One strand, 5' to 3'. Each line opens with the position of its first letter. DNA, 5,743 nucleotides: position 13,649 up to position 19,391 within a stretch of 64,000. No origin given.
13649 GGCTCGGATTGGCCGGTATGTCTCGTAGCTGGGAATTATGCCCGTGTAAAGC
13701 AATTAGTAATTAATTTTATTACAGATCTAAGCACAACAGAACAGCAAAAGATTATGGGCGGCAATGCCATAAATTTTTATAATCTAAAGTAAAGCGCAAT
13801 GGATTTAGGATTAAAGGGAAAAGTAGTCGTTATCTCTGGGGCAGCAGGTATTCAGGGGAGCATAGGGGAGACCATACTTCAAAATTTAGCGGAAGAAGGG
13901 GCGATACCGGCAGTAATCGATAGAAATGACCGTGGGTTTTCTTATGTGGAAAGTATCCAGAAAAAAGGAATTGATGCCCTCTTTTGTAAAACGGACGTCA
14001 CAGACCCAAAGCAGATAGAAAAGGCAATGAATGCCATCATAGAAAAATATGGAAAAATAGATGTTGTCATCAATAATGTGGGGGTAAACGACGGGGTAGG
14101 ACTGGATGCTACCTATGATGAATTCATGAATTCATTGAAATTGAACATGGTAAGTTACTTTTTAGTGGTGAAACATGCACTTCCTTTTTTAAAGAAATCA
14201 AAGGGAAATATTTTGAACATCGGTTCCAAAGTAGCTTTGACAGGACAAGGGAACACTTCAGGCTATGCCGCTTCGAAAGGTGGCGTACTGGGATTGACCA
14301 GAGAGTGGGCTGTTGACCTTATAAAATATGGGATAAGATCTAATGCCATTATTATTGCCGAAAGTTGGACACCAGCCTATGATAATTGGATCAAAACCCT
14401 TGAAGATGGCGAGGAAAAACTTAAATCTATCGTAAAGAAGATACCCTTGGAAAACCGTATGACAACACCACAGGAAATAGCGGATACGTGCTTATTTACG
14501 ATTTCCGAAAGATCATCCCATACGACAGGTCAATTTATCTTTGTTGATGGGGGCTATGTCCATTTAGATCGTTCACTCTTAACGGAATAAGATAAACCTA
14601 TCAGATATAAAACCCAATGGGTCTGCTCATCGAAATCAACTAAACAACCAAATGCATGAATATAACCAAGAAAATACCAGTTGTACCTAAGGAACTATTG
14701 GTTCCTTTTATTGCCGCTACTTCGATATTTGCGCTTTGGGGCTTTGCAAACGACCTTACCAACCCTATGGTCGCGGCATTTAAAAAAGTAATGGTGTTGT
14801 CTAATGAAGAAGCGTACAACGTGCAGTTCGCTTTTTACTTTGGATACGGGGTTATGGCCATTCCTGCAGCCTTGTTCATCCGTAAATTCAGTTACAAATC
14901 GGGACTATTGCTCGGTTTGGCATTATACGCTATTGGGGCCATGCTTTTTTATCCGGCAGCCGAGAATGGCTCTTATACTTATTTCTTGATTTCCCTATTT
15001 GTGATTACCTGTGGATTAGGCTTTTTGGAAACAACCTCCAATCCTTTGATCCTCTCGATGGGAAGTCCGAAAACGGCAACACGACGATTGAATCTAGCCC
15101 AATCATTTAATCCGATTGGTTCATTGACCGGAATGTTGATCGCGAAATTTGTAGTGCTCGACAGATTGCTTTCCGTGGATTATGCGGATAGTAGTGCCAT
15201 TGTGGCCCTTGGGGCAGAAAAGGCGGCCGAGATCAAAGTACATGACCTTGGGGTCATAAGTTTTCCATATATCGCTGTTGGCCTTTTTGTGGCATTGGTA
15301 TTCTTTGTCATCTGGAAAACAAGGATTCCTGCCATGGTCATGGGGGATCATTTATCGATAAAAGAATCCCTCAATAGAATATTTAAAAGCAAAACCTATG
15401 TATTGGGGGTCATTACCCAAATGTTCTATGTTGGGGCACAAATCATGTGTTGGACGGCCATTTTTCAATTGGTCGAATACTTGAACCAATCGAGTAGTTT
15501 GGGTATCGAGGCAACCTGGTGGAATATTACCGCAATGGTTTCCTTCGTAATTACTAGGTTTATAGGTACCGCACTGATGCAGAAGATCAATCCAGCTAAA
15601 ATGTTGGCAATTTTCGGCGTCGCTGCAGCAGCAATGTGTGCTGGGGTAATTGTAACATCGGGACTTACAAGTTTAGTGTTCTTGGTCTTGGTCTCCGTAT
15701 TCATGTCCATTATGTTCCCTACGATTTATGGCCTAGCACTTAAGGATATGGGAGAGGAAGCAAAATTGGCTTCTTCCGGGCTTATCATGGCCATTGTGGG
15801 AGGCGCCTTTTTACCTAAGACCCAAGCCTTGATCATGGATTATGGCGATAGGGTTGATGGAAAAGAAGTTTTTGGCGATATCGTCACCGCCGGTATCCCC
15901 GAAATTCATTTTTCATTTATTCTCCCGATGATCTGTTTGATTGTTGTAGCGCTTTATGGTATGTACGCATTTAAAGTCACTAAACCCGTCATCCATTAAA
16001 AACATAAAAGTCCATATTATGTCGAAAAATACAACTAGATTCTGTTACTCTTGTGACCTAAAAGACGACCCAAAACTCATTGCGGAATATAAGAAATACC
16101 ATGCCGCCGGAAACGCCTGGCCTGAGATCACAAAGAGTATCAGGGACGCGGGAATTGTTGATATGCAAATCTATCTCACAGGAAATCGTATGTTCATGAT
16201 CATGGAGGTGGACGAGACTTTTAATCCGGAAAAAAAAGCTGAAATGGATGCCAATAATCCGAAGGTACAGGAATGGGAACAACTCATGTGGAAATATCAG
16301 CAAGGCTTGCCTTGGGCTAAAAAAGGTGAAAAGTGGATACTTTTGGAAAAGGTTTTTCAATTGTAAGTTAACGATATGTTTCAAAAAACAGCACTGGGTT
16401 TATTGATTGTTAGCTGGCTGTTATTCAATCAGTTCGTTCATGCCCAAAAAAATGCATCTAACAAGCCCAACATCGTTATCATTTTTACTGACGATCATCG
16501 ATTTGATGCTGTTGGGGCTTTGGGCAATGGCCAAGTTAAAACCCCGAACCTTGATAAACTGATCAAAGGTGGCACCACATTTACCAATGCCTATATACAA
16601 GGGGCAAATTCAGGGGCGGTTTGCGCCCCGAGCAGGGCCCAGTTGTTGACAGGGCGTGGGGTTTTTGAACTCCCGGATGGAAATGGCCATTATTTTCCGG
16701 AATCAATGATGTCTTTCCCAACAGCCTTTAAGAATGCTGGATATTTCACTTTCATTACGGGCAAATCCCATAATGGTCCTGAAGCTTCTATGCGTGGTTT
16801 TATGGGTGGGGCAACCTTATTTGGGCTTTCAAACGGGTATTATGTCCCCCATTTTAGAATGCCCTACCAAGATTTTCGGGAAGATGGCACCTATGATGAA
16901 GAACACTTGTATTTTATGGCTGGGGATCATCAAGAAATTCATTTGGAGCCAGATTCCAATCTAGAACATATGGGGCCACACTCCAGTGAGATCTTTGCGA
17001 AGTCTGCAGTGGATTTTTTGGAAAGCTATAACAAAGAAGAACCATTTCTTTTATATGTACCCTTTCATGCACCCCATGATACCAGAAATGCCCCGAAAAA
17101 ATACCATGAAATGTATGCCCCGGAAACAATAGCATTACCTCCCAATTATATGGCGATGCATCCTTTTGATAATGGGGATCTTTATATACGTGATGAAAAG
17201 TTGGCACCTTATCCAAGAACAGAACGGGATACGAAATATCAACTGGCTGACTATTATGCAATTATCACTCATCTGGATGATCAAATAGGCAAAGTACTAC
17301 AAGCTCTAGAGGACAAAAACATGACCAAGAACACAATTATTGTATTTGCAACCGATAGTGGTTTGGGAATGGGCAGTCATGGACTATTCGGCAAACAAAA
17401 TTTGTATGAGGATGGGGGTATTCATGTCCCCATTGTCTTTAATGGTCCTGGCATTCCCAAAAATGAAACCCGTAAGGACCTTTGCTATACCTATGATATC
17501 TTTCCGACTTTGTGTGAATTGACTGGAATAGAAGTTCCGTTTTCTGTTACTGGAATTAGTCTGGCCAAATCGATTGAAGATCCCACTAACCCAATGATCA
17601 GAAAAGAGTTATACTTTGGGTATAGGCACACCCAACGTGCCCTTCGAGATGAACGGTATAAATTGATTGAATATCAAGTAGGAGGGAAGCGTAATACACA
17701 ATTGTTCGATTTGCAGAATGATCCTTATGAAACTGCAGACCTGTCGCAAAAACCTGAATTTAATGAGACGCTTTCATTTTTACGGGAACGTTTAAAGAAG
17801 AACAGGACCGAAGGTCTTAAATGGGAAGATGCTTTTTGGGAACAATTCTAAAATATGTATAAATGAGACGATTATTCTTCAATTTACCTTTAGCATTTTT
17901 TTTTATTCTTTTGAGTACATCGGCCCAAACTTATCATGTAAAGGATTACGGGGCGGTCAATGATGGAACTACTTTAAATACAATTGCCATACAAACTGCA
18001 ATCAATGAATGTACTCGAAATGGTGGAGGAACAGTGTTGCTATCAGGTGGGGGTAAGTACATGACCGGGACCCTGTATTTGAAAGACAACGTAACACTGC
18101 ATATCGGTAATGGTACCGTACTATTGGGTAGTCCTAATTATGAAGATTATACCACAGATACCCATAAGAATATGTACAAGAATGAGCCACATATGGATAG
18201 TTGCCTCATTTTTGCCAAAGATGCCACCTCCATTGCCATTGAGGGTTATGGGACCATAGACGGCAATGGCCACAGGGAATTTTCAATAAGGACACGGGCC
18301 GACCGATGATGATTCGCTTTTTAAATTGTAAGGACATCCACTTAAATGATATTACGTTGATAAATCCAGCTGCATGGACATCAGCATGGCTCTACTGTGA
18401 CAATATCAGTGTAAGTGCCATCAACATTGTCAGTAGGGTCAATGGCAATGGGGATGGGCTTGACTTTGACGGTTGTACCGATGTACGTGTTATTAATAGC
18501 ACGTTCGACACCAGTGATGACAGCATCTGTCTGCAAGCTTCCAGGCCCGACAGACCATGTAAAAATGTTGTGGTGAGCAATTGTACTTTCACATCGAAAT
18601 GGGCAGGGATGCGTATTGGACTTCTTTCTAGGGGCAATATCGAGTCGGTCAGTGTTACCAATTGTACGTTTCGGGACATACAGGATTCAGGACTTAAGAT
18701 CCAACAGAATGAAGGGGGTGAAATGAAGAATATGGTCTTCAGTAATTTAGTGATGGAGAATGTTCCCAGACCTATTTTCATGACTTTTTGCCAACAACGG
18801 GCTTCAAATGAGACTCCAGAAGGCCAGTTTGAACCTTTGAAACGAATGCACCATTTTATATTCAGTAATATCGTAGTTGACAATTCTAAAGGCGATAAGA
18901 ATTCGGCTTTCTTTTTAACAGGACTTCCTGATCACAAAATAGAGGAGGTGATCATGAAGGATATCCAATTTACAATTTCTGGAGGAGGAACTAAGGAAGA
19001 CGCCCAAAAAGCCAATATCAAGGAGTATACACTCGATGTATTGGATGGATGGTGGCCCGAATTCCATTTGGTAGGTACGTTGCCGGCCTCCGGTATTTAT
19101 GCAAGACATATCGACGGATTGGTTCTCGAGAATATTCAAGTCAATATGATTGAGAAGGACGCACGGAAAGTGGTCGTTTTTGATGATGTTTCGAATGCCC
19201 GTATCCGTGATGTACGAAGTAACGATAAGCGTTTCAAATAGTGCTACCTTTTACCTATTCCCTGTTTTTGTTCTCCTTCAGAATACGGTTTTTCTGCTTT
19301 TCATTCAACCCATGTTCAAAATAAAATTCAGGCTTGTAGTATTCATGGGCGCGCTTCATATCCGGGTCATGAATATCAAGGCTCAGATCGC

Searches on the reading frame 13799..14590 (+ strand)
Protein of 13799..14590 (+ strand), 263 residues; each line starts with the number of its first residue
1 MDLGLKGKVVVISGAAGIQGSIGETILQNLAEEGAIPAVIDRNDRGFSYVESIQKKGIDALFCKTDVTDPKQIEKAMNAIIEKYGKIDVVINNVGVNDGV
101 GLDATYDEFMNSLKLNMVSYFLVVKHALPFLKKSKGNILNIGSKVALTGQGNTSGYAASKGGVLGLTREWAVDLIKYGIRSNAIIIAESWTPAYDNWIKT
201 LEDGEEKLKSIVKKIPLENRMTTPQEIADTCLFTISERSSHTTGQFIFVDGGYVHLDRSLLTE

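Call 46: search_protein_families(library=pfam, proteins=[window:13799-14590:+], max_evalue=0.001)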
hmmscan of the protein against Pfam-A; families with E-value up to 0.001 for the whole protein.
window:13799-14590:+ (263 aa): 3 families
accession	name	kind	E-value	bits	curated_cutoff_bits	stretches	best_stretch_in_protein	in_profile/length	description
PF13561.12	adh_short_C2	-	1.4e-50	172.6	27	1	19-253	3-235/236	Enoyl-(Acyl carrier protein) reductase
PF00106.31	adh_short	-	4e-40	137.8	26.6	1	8-187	1-180/195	short chain dehydrogenase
PF08659.16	KR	-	1.1e-06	29.1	22.6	1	17-158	7-151/180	KR domain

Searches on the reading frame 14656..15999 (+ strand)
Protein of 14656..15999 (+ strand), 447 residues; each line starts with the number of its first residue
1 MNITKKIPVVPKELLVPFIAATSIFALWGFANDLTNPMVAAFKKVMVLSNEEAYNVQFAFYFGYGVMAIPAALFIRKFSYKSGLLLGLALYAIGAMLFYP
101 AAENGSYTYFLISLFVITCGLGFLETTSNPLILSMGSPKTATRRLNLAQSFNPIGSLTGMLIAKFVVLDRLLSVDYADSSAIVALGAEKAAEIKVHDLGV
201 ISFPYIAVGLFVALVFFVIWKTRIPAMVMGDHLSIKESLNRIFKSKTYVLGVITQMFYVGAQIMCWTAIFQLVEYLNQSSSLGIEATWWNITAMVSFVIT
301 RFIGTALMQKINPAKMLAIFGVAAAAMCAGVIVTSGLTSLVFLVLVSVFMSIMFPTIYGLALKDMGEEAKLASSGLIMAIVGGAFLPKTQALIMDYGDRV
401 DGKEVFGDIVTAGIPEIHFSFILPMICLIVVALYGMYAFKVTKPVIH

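Call 46: search_protein_families(library=pfam, proteins=[window:14656-15999:+], max_evalue=0.001)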
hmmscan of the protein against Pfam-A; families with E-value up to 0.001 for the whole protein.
window:14656-15999:+ (447 aa): 1 family
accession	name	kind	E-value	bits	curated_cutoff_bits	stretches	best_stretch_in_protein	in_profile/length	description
PF07690.21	MFS_1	-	1.3e-18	67.5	33.4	1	26-382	6-340/347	Major Facilitator Superfamily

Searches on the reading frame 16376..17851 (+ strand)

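Call 46: search_protein_families(library=pfam, proteins=[window:16376-17851:+], max_evalue=0.001)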
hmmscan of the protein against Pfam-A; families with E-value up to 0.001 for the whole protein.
window:16376-17851:+ (491 aa): 2 families
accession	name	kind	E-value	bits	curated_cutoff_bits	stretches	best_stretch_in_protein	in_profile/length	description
PF00884.28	Sulfatase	-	1.8e-44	152.7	25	1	31-385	1-301/301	Sulfatase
PF16347.10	SGSH_C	-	6.9e-20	72.2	29.3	1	333-478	1-153/154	N-sulphoglucosamine sulphohydrolase, C-terminal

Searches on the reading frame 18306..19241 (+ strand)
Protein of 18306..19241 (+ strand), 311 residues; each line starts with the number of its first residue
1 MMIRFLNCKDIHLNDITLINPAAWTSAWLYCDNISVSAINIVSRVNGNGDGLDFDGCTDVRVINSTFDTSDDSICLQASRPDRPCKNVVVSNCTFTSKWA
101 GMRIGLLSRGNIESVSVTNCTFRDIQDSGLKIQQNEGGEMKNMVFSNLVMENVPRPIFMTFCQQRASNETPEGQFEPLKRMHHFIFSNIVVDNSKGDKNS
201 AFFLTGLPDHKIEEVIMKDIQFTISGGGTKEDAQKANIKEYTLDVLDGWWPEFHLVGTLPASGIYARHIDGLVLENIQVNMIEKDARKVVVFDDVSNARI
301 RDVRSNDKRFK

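Call 16: search_protein_families(library=pfam, proteins=[window:18306-19241:+], max_evalue=0.001)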
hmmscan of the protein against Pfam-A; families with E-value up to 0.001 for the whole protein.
window:18306-19241:+ (311 aa): 3 families
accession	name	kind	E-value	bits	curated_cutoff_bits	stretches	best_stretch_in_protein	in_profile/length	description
PF00295.23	Glyco_hydro_28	-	1.6e-15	57.5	22.9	1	3-237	94-317/324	Glycosyl hydrolases family 28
PF13229.12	Beta_helix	-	1.1e-07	32.1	25.9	0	44-102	86-142/158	Right handed beta helix region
PF05048.19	NosD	-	0.00043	20.2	23.6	0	30-152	45-149/212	Periplasmic copper-binding protein (NosD)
